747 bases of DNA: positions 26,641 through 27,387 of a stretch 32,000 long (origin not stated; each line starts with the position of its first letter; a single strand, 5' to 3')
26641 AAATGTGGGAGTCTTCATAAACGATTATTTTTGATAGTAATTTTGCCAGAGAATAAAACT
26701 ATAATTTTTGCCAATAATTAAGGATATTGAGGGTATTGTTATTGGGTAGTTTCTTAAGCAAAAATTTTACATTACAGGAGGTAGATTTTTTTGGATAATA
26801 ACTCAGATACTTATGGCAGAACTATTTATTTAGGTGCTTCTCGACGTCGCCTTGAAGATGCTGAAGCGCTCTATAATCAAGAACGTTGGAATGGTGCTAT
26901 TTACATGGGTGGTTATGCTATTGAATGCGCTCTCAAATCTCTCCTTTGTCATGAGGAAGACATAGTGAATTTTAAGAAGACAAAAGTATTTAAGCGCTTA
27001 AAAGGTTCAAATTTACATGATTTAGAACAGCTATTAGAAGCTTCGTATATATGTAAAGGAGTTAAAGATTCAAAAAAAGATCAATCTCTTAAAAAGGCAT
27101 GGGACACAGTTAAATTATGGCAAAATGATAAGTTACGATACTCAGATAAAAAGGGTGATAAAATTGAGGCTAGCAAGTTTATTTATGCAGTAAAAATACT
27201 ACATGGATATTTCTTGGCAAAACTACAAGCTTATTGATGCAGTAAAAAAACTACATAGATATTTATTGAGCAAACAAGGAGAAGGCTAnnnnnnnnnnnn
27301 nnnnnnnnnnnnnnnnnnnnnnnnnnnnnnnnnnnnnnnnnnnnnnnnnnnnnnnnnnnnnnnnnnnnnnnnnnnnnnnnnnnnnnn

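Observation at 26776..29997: HEPN gene + three-module double-P-loop ATPase gene: candidate uncharacterised NTPase-effector conflict (defence) cassette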

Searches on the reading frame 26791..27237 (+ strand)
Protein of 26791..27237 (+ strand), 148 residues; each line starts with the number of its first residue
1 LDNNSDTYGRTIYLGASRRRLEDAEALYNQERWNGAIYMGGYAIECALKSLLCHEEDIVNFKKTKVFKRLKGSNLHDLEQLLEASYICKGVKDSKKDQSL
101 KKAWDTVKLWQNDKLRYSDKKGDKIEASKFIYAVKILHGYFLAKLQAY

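Call 3: search_protein_families(library=pfam, proteins=[window:26791-27237:+], max_evalue=1)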
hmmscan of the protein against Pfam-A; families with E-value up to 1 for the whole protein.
window:26791-27237:+ (148 aa): 1 family
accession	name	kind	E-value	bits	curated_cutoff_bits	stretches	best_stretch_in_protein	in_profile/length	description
PF05168.19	HEPN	-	3.9e-06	27.5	22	1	17-88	8-77/117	HEPN domain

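Call 4: search_protein_families(library=ncbifam, proteins=[window:26791-27237:+], max_evalue=1)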
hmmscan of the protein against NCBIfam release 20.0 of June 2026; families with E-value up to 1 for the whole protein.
window:26791-27237:+ (148 aa): 0 families

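Call 5: search_protein_families(library=padloc, proteins=[window:26791-27237:+], max_evalue=1)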
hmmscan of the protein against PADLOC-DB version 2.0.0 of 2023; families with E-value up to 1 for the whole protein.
window:26791-27237:+ (148 aa): 2 families
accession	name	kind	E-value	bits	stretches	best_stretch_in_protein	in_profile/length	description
PDLC04558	PDC-M28A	-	1.2e-10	40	1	13-112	5-100/138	-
PDLC01974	CARF_m10--CARF_HEPN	-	0.012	12.7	1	26-107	296-371/476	-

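Call 15: find_homologous_proteins(query=window:26791-27237:+, max_evalue=0.001)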
Query window:26791-27237:+ (148 aa): 160 proteins with E <= 0.001 among 173 candidates; the best 120 are listed.
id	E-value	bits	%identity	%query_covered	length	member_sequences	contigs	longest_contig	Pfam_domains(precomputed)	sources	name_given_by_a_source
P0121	1.0e-91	323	99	100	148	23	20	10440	PF05168.20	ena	-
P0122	5.8e-65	236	77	97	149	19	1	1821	PF05168.20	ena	-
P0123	1.0e-63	232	78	97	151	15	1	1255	PF05168.20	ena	-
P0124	9.2e-63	229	75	100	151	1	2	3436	PF05168.20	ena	-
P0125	1.1e-62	228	74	100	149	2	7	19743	PF05168.20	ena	-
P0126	1.3e-61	225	80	89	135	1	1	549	-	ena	-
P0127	2.1e-56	208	70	96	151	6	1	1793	PF05168.20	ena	-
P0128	7.1e-55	203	69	97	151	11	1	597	PF05168.20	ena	-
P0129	4.1e-49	184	63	97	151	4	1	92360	-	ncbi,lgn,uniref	ncbi:hypothetical protein ACP6PL_27565 [Dapis sp. BLCC M126]|uniref:hypothetical protein n=1 Tax=Dap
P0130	7.1e-45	171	58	96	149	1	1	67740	PF05168.20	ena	-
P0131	2.1e-44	169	59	97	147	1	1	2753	PF05168.20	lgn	-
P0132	2.4e-44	169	61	97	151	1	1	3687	-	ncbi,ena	-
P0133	5.6e-44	168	60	96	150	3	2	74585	PF05168.20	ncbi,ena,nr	ncbi:MAG: hypothetical protein QNJ74_19315 [Trichodesmium sp. MO_231.B1]|nr:hypothetical protein [Tr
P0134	1.1e-43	167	58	97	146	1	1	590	PF05168.20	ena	-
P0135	1.7e-42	163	56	97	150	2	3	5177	PF05168.20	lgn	-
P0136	8.1e-42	161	56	97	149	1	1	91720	PF05168.20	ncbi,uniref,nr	ncbi:HEPN domain-containing protein [Okeania hirsuta]|uniref:HEPN domain-containing protein n=1 Tax=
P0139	1.3e-40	157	55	94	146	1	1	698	PF05168.20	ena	-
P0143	2.1e-40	156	53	95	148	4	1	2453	PF05168.20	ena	-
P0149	9.6e-40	154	54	94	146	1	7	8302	PF05168.20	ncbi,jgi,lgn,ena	jgi:hypothetical protein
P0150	1.0e-39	154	54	94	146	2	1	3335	PF05168.20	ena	-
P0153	1.9e-39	153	55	96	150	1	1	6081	PF05168.20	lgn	-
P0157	2.1e-39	153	55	95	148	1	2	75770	PF05168.20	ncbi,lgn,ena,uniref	ncbi:HEPN domain-containing protein [Microcoleus sp. T2B6]|uniref:HEPN domain-containing protein n=1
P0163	4.9e-39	152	52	93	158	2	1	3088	PF05168.20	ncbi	-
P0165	1.1e-38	151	52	93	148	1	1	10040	PF05168.20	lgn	-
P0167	1.4e-38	150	54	94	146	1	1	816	PF05168.20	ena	-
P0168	1.8e-38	150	53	94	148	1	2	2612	PF05168.20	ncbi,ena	-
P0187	4.0e-37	146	52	94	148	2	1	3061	PF05168.20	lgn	-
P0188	4.5e-37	145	52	95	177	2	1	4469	PF05168.20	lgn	-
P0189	5.6e-37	145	51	95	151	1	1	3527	PF05168.20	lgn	-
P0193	6.8e-37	145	52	95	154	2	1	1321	PF05168.20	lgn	-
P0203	2.3e-36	143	50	97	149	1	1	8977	PF05168.20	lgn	-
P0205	2.6e-36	143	52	95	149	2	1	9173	PF05168.20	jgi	jgi:HEPN domain-containing protein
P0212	1.0e-35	141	53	95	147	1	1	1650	PF05168.20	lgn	-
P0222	7.1e-35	138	50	95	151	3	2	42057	PF05168.20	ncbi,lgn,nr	ncbi:HEPN domain-containing protein [Phormidium pseudopriestleyi]|nr:HEPN domain-containing protein 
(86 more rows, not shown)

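Call 41: search_solved_structures(query=A2, max_evalue=1, show_alignments=2)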
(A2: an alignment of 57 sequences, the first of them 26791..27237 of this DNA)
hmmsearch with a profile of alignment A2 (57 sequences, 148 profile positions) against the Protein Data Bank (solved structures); distinct sequences matched with E-value up to 1: 2.
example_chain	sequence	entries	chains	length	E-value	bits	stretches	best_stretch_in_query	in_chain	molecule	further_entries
7q58_A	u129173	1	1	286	0.00014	25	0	36-57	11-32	SAKe6BR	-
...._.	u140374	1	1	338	0.35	14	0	56-96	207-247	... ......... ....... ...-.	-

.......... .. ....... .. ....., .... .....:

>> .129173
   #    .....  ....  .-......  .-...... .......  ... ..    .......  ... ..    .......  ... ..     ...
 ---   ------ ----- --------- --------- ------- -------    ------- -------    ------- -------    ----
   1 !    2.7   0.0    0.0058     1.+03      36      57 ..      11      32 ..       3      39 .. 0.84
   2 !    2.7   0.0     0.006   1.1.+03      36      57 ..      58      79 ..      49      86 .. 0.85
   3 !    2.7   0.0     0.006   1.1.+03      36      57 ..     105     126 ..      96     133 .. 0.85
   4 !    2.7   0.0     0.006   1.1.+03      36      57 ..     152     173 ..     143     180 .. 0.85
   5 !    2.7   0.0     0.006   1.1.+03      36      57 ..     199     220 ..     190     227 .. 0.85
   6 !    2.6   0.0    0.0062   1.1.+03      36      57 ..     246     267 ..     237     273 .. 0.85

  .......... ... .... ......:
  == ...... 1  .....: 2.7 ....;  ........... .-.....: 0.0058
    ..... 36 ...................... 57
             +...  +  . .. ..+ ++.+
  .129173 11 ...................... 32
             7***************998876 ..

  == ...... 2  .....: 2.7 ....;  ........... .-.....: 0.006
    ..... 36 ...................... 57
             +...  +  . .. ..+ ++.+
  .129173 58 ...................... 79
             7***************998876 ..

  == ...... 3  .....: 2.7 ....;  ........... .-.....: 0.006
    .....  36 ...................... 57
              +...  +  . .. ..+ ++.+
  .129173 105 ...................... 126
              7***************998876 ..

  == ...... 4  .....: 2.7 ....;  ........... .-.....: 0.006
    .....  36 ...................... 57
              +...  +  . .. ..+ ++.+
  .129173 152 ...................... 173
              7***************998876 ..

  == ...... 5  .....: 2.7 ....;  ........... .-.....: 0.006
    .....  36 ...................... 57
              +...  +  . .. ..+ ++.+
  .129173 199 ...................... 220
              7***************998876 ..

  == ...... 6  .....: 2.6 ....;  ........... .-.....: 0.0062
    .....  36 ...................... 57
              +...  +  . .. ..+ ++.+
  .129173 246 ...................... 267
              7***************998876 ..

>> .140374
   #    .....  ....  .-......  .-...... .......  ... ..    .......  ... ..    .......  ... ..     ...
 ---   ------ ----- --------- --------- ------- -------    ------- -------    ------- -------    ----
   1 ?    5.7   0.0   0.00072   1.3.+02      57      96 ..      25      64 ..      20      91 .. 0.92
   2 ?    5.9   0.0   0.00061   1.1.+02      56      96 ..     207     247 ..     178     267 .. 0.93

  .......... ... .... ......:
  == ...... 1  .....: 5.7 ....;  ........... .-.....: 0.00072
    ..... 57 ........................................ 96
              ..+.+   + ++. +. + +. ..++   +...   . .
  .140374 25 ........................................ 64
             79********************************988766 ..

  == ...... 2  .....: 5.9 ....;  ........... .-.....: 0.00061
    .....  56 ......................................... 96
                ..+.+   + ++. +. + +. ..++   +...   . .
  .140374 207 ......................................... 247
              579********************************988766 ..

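Call 45: predict_structure(alignment_id=A2)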
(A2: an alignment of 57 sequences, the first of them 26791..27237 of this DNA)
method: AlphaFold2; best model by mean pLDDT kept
length: 148 residues; sequences in the alignment: 57
mean_pLDDT: 88.1   pTM: 0.84
mean pLDDT of the five models: 88.1, 88.0, 86.8, 86.4, 85.7
residues with pLDDT >= 90: 89; 70-90: 51; 50-70: 5; < 50: 3
segments of 3 or more residues with pLDDT < 50: 1-3
pLDDT, mean of each block of 10 residues (from residue 1): 70 96 97 94 95 94 92 82 87 80 90 73 92 96 85
secondary structure, 60 per line:
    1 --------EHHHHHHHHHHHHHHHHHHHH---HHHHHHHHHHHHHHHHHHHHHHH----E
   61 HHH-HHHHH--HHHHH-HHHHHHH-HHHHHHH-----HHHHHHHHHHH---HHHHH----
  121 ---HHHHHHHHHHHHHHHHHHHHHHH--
elements in order: H10-29 H33-55 H65-69 H72-76 H78-84 H86-92 H98-108 H112-116 H124-146

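Call 51: fold_search(model_id=the predicted structure, library=pdb)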
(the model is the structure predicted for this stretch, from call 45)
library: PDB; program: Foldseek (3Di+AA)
matches with E <= 10: 119; with E <= 0.001: 0
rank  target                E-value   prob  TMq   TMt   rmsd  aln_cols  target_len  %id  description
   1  1wol                  1.4e-02  1.00  0.55  0.66   4.9       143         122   12  Crystal Structure of ST0689, an archaeal HEPN homologue (released 2005-11-22)
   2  1ufb_A                1.8e-02  1.00  0.62  0.71   3.7       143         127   17  Crystal structure of TT1696 from Thermus thermophilus HB8 (released 2003-11-28)
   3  4nqf_B                2.4e-02  1.00  0.62  0.61   4.6       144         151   12  Crystal structure of HEPN domain protein (released 2014-03-26)
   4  4nqf_A                3.4e-02  1.00  0.61  0.62   4.6       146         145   13  Crystal structure of HEPN domain protein (released 2014-03-26)
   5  1o3u                  3.8e-02  1.00  0.54  0.64   7.1       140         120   14  Crystal structure of an hepn domain protein (tm0613) from thermotoga maritima at 1.75 A resolution (released 2003-04-22)
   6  2hsb                  4.6e-02  1.00  0.56  0.64   4.7       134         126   13  Crystal structure of a hepn domain containing protein (af_0298) from archaeoglobus fulgidus at 1.95 A resolution (released 2006-08-15)
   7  2q00_A                6.2e-02  1.00  0.55  0.65   4.6       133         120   20  Crystal structure of the P95883_SULSO protein from Sulfolobus solfataricus. NESG target SsR10. (released 2007-05-29)
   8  2q00_B                1.5e-01  1.00  0.55  0.65   4.8       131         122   20  Crystal structure of the P95883_SULSO protein from Sulfolobus solfataricus. NESG target SsR10. (released 2007-05-29)
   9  3o10_A                2.5e-01  1.00  0.60  0.64   4.3       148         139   14  Crystal structure of the HEPN domain from human sacsin (released 2011-03-30)
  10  3o10_C                4.6e-01  0.99  0.62  0.67   4.1       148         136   13  Crystal structure of the HEPN domain from human sacsin (released 2011-03-30)
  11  3o10_D                5.1e-01  0.97  0.55  0.58   5.4       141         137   11  Crystal structure of the HEPN domain from human sacsin (released 2011-03-30)
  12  9bj7_G                7.6e-01  0.66  0.46  0.42   8.6       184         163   12  Crystal structure of the N-terminal truncated AbiV (residues 24-201) (released 2025-08-13)
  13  9bj7_C                8.0e-01  0.66  0.45  0.41   8.3       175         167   12  Crystal structure of the N-terminal truncated AbiV (residues 24-201) (released 2025-08-13)
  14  9min_I                8.8e-01  0.82  0.45  0.51   8.6       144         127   14  Structure of a designed minibinder to NYESO1-A*02:01 (released 2025-08-06)
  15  2jpu_MODEL_1_A        1.1e+00  0.92  0.56  0.62   4.2       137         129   16  solution structure of NESG target SsR10, Orf c02003 protein (released 2007-07-03)
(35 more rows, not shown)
